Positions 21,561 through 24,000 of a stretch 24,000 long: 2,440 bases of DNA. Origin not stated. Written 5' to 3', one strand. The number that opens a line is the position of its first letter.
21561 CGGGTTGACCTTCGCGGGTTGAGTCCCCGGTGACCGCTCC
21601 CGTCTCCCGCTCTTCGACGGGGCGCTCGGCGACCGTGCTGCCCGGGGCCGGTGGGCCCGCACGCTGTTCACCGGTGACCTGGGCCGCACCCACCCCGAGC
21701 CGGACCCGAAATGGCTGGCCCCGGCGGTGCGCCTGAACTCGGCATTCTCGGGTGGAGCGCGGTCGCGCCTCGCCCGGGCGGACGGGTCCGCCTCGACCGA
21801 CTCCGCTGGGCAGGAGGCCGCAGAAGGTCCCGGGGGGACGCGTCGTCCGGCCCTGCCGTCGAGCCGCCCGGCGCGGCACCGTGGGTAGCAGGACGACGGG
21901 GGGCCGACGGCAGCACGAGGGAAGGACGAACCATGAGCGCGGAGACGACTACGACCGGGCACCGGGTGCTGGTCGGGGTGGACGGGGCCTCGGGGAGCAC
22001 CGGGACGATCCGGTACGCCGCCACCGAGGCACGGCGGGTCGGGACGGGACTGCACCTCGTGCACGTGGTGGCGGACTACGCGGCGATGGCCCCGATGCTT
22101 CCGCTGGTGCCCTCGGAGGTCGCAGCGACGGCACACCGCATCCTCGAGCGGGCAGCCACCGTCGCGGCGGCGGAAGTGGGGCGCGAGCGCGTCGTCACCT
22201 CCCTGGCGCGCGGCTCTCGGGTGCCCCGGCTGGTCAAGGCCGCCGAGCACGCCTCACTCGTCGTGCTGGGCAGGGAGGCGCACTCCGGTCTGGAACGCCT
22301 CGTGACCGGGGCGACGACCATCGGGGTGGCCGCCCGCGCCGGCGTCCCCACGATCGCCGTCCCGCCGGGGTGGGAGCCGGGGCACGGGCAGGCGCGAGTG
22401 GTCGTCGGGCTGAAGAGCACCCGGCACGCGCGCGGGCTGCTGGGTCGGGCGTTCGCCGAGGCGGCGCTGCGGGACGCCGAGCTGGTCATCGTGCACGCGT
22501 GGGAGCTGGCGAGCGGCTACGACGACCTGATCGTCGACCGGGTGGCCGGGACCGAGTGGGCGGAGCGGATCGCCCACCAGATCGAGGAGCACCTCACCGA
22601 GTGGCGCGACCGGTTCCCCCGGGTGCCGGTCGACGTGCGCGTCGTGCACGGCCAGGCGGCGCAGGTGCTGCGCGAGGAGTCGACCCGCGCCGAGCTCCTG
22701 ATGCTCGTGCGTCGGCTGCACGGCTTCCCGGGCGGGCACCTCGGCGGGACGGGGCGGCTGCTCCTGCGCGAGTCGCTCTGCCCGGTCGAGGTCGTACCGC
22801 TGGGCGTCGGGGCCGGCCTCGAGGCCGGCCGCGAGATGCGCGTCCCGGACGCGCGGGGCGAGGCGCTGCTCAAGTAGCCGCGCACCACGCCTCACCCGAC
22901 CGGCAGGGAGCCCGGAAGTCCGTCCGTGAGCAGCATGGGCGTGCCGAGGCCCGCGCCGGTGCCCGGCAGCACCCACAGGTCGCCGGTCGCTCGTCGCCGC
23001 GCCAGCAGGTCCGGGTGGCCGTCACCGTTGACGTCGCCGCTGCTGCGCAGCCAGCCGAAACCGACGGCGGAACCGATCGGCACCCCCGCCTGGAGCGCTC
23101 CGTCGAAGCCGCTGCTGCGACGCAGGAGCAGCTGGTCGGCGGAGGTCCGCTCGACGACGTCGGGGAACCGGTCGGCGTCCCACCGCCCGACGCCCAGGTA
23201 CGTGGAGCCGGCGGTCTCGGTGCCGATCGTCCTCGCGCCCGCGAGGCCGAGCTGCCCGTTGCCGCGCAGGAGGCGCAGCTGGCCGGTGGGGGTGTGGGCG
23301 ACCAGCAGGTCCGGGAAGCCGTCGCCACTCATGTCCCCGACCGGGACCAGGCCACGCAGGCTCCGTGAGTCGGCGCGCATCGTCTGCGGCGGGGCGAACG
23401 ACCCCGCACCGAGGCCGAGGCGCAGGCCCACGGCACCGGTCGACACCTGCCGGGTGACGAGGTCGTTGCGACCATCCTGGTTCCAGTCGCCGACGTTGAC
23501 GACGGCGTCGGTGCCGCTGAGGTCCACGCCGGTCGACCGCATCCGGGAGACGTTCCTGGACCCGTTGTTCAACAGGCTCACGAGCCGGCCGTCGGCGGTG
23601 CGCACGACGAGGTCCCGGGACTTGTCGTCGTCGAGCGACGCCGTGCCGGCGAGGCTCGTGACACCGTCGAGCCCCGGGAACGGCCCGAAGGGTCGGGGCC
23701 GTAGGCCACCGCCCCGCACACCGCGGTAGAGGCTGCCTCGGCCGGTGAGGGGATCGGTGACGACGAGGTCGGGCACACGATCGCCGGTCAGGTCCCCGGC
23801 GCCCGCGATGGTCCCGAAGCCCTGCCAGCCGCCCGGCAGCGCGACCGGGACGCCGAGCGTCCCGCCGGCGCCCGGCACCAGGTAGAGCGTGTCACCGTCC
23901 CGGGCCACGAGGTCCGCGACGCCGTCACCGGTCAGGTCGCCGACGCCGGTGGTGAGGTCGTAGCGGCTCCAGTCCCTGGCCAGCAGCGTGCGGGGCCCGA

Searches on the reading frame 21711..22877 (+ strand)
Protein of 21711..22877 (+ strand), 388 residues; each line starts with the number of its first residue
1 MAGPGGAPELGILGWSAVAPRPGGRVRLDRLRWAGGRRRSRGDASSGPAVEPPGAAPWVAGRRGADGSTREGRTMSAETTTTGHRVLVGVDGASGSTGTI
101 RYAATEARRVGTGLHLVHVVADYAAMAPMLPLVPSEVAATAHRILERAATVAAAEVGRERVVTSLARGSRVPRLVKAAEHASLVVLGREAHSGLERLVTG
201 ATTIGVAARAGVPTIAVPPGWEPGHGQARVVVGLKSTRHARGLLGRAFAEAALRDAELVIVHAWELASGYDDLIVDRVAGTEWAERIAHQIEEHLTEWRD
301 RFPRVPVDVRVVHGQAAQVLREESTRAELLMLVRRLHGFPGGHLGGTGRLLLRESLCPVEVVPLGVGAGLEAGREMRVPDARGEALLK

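Call 66: search_protein_families(library=pfam, proteins=[window:21711-22877:+], max_evalue=0.001)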
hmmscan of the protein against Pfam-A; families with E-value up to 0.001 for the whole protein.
window:21711-22877:+ (388 aa): 1 family
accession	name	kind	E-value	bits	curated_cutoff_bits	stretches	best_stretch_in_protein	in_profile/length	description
PF00582.32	Usp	-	8.8e-29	101.3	24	2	84-218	3-141/141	Universal stress protein family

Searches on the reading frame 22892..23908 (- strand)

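Call 66: search_protein_families(library=pfam, proteins=[window:22892-23908:-], max_evalue=0.001)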
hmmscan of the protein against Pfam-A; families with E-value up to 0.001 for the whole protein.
window:22892-23908:- (338 aa): 3 families
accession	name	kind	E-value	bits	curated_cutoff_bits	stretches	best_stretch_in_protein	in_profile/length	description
PF13517.12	FG-GAP_3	-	6.3e-21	75.2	26.9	2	192-252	1-60/61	FG-GAP-like repeat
PF01839.29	FG-GAP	-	3.1e-14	52.9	22.1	1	289-304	6-21/37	FG-GAP repeat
PF16743.10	PliI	-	0.00015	21.9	27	0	137-159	62-84/123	Periplasmic lysozyme inhibitor of I-type lysozyme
